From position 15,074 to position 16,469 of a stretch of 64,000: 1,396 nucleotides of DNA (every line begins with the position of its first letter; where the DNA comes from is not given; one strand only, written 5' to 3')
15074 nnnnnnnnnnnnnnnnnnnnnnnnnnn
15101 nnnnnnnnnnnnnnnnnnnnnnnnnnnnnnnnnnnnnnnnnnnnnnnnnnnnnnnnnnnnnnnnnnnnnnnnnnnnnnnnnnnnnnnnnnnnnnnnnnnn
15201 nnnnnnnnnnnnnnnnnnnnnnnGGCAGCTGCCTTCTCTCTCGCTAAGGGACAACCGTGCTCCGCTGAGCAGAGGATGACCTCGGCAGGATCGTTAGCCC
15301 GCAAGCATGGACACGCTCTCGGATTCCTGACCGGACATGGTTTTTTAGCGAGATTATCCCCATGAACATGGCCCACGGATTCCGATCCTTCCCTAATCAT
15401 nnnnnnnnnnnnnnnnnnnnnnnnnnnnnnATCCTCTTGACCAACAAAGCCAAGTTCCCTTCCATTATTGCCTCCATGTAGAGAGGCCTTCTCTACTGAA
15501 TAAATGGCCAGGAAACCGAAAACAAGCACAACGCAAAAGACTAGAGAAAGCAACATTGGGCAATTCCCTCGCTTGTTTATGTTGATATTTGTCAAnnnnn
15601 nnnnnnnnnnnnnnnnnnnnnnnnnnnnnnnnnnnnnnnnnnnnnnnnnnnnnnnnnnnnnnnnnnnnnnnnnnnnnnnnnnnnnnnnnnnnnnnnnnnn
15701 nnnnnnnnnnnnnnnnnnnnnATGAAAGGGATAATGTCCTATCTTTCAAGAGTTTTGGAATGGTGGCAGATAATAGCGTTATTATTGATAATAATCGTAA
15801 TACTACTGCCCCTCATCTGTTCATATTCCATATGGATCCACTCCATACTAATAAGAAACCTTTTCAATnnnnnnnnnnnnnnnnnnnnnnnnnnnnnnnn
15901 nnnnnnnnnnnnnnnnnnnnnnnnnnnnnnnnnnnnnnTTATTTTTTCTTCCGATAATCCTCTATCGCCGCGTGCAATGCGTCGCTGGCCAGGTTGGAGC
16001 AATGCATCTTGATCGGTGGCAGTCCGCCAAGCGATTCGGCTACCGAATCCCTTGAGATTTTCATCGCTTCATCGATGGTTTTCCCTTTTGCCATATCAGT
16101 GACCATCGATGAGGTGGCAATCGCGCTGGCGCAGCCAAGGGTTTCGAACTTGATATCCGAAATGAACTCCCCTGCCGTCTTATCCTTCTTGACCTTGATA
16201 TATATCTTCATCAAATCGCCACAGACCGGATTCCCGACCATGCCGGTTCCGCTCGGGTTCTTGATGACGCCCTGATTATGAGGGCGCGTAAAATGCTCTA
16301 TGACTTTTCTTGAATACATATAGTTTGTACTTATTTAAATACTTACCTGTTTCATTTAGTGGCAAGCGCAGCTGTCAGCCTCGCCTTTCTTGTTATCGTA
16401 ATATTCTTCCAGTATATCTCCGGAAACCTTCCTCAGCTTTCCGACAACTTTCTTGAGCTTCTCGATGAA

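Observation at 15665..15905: Unannotated 49-aa hydrophobic peptide gene with textbook expression signals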

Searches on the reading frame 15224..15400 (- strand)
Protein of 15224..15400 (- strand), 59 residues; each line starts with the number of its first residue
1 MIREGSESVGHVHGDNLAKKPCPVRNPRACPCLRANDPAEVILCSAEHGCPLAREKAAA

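Call 46: search_protein_families(library=pfam, max_evalue=10, proteins=[window:15224-15400:-])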
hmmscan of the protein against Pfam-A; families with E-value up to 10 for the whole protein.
seq(59 aa): 0 families

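Call 47: search_protein_families(library=padloc, max_evalue=10, proteins=[window:15224-15400:-])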
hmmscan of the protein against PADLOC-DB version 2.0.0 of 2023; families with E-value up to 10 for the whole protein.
seq(59 aa): 0 families

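Call 48: search_protein_families(library=phrogs, max_evalue=10, proteins=[window:15224-15400:-])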
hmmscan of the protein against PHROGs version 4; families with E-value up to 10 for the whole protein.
seq(59 aa): 0 families

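Call 59: find_homologous_proteins(query=A1, max_evalue=1)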
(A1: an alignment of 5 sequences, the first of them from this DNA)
Query A1 (5 sequences) (59 aa, profile of the alignment): 4 proteins with E <= 1 among 15 candidates.
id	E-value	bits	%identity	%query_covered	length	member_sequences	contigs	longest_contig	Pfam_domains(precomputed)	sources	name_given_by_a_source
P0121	2.2e-20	90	100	100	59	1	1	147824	-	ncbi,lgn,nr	ncbi:MAG: hypothetical protein HGB08_01870 [Candidatus Moranbacteria bacterium]|nr:hypothetical prot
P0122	1.1e-16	78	43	36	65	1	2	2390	-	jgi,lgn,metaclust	metaclust:\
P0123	3.7e-16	77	41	61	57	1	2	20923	-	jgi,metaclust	metaclust:\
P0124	7.5e-11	60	40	59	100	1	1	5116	-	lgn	-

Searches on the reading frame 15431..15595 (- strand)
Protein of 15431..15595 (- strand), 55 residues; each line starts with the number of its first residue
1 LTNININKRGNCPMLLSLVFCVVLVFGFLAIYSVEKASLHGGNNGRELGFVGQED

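Call 46: search_protein_families(library=pfam, max_evalue=10, proteins=[window:15431-15595:-])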
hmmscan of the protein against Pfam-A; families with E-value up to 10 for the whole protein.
seq(55 aa): 0 families

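Call 47: search_protein_families(library=padloc, max_evalue=10, proteins=[window:15431-15595:-])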
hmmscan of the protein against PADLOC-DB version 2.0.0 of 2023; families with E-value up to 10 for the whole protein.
seq(55 aa): 0 families

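Call 48: search_protein_families(library=phrogs, max_evalue=10, proteins=[window:15431-15595:-])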
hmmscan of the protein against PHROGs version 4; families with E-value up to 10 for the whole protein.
seq(55 aa): 1 family
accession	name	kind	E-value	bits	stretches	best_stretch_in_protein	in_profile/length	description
phrog_2924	-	unknown function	0.15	13.5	1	14-36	50-72/80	-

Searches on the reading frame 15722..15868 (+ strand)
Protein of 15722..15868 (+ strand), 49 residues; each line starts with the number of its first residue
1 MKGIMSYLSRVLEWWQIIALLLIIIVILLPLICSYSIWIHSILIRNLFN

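Call 10: find_encoding_contigs(protein=window:15722-15868:+, flank=6000, max_places=10)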
Protein seq(49 aa) (49 aa): no gene with exactly this product is on record in the collection.

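Call 11: find_homologous_proteins(query=window:15722-15868:+, max_evalue=10)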
Query seq(49 aa): no candidate shares three 5-residue words with the query. No homologue found.

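Call 14: find_related_loci(query=window:15722-15868:+, collection=genome_contigs, flank=8000)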
Query seq(49 aa) (49 aa) in genome_contigs; peptide patterns used: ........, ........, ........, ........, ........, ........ (x = any residue, [..] = any of these).
599 stretches matched a pattern, but none encodes a relative of the query by tblastn (E <= 1e-3).

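Call 16: find_related_loci(query=window:15722-15868:+, collection=metagenome_contigs, flank=8000)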
Query seq(49 aa) (49 aa) in metagenome_contigs; peptide patterns used: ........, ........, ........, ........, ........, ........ (x = any residue, [..] = any of these).
600 stretches matched a pattern, but none encodes a relative of the query by tblastn (E <= 1e-3).

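Call 35: search_protein_representatives(protein=window:15722-15868:+)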
Query: 49 residues. Proteins with E-value up to 0.001 (for the whole library): 0; up to 1e-10: 0; up to 1e-30: 0. The best 0 are listed.

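Call 46: search_protein_families(library=pfam, max_evalue=10, proteins=[window:15722-15868:+])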
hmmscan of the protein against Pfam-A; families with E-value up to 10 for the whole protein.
seq(49 aa): 0 families

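Call 47: search_protein_families(library=padloc, max_evalue=10, proteins=[window:15722-15868:+])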
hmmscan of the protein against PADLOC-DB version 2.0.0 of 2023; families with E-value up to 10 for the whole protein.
seq(49 aa): 0 families

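Call 48: search_protein_families(library=phrogs, max_evalue=10, proteins=[window:15722-15868:+])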
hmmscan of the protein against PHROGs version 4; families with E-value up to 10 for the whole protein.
seq(49 aa): 1 family
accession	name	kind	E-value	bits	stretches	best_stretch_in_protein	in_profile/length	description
phrog_14901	-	tail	2.1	7.7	1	5-31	218-244/606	tail length tape measure protein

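Call 51: find_related_loci(query=window:15722-15868:+, collection=viral_contigs, flank=3000)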
Query seq(49 aa) (49 aa) in viral_contigs; peptide patterns used: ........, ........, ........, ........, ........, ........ (x = any residue, [..] = any of these).
283 stretches matched a pattern, but none encodes a relative of the query by tblastn (E <= 1e-3).

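Call 81: predict_structure(protein=window:15722-15868:+)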
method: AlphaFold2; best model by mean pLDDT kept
length: 49 residues; sequences in the alignment: 1
mean_pLDDT: 95.6   pTM: 0.61
mean pLDDT of the five models: 95.6, 94.6, 94.3, 94.2, 93.4
residues with pLDDT >= 90: 46; 70-90: 3; 50-70: 0; < 50: 0
segments of 3 or more residues with pLDDT < 50: none
pLDDT, mean of each block of 10 residues (from residue 1): 90 96 98 98 95
secondary structure, 60 per line:
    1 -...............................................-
elements in order: H2-48

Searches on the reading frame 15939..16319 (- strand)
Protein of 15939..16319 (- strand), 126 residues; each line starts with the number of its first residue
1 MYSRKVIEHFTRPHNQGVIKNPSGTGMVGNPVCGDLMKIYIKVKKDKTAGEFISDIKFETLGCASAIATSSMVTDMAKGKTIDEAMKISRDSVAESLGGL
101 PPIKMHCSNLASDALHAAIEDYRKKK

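Call 12: find_encoding_contigs(protein=window:15939-16319:-, flank=8000, max_places=10)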
Protein window:15939-16319:- (126 aa): no gene with exactly this product is on record in the collection.

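Call 22: find_homologous_proteins(query=window:15939-16319:-, max_evalue=1e-40)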
Query window:15939-16319:- (126 aa): 6952 proteins with E <= 1e-40 among 8000 candidates; the best 120 are listed.
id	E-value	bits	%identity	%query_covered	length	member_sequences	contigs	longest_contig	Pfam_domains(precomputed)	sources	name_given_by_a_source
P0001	4.4e-77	274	100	100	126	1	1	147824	PF01592.22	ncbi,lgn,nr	ncbi:MAG: iron-sulfur cluster assembly scaffold protein [Candidatus Moranbacteria bacterium]|nr:iron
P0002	6.6e-72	257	93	100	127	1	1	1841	PF01592.22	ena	-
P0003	9.0e-72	257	94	99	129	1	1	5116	PF01592.22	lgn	-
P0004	1.9e-70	253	92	98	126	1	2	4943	PF01592.22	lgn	-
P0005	3.8e-70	252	89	100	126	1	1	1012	PF01592.22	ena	-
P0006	1.3e-68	247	89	100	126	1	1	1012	PF01592.22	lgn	-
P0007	1.8e-65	237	90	99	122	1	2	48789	PF01592.22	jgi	-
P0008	1.0e-64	234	86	100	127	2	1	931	PF01592.22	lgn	-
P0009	6.3e-64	232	84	99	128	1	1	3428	PF01592.22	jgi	jgi:nitrogen fixation protein NifU and related proteins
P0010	1.8e-63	230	82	99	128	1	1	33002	PF01592.22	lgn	-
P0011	2.1e-63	230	83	100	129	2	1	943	PF01592.22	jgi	jgi:nitrogen fixation NifU-like protein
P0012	5.0e-63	229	81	99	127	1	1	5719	PF01592.22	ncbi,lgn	ncbi:MAG TPA: iron-sulfur cluster assembly scaffold protein [Patescibacteria group bacterium]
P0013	1.3e-62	227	80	99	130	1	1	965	PF01592.22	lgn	-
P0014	1.4e-62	227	82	99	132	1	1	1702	PF01592.22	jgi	-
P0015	1.5e-62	227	82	99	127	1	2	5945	PF01592.22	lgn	-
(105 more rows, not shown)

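Call 23: find_encoding_contigs(protein=P0001, flank=4000, max_places=4)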
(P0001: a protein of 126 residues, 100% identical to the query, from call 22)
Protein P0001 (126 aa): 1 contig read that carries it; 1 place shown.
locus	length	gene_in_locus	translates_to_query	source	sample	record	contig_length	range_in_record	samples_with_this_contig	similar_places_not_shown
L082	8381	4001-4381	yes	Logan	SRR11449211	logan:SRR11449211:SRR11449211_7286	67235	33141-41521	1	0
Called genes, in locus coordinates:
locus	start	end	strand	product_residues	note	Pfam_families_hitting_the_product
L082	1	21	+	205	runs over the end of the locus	PF00657:Lipase_GDSL, PF13472:Lipase_GDSL_2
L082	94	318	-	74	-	-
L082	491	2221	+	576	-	PF00664:ABC_membrane, PF02463:SMC_N (weak), PF00005:ABC_tran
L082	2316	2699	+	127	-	PF02082:Rrf2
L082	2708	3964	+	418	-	PF00266:Aminotran_5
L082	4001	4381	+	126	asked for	PF01592:NifU_N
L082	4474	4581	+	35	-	-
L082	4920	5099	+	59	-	-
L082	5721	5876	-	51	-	-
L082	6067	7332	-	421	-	PF01551:Peptidase_M23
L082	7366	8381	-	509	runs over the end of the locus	PF00749:tRNA-synt_1c, PF19269:Anticodon_2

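Call 24: find_encoding_contigs(protein=P0003, flank=5000, max_places=4)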
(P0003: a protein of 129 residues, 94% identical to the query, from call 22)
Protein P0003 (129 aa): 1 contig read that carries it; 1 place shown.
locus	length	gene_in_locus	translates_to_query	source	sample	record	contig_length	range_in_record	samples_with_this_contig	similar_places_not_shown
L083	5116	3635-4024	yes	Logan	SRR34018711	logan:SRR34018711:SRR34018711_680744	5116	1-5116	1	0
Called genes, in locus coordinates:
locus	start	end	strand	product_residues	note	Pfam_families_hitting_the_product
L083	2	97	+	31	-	?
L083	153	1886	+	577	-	PF00664:ABC_membrane, PF00005:ABC_tran, PF02463:SMC_N (faint)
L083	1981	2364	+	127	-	PF02082:Rrf2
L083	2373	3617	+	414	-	PF00266:Aminotran_5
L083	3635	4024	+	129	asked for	PF01592:NifU_N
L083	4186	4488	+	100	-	-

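Call 25: find_encoding_contigs(protein=P0004, flank=5000, max_places=4)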
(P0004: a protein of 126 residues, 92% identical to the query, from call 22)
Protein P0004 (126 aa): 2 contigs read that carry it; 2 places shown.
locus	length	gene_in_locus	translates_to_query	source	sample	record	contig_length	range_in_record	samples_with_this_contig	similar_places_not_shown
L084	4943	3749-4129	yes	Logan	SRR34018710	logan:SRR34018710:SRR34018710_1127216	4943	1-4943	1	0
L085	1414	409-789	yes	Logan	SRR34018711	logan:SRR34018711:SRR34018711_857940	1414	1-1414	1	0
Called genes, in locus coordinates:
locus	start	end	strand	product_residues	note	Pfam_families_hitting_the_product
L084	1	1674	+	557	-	?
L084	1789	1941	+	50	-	-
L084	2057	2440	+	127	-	PF02082:Rrf2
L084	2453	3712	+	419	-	PF00266:Aminotran_5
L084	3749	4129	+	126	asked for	PF01592:NifU_N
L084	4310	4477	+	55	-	-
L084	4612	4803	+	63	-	-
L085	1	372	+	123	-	?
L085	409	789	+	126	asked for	PF01592:NifU_N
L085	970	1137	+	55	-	-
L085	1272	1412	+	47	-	?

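Call 26: find_encoding_contigs(protein=P0007, flank=5000, max_places=4)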
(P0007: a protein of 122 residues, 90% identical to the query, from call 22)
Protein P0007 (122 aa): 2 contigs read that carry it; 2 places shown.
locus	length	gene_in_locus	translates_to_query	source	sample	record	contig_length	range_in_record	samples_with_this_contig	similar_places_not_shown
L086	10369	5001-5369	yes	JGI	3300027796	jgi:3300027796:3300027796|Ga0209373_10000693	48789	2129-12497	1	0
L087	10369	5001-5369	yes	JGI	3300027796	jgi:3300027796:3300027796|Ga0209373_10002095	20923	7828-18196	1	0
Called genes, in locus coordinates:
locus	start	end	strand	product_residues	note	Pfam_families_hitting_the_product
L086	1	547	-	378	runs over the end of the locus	PF01930:Cas_Cas4 (faint), PF12705:PDDEXK_1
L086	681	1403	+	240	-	-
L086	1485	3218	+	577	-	PF00664:ABC_membrane, PF00005:ABC_tran, PF02463:SMC_N (weak)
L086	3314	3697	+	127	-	PF02082:Rrf2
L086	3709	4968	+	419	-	PF00266:Aminotran_5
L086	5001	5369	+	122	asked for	PF01592:NifU_N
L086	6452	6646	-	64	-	-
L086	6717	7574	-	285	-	PF00589:Phage_integrase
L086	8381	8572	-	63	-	-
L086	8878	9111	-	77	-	-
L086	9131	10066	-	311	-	-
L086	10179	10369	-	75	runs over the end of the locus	-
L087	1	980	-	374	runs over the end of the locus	PF12705:PDDEXK_1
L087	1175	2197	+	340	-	PF13310:Virulence_RhuM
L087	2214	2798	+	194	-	PF00300:His_Phos_1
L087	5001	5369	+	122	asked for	PF01592:NifU_N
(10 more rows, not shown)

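Call 37: find_encoding_contigs(protein=P0002, flank=3000, max_places=4)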
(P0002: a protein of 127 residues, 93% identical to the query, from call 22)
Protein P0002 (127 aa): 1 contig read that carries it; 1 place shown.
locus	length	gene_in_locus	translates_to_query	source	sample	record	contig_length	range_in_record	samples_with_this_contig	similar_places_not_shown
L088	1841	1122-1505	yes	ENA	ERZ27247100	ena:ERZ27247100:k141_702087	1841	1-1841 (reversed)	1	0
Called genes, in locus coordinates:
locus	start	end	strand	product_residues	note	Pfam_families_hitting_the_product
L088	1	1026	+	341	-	?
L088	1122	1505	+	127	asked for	PF01592:NifU_N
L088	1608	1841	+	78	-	?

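Call 38: find_encoding_contigs(protein=P0005, flank=3000, max_places=4)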
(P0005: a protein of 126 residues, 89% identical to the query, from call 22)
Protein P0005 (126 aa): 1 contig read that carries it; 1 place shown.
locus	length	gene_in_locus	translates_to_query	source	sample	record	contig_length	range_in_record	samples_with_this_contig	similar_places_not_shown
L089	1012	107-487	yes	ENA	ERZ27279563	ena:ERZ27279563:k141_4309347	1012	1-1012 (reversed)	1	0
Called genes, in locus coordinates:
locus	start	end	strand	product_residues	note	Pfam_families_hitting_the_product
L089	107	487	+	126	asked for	PF01592:NifU_N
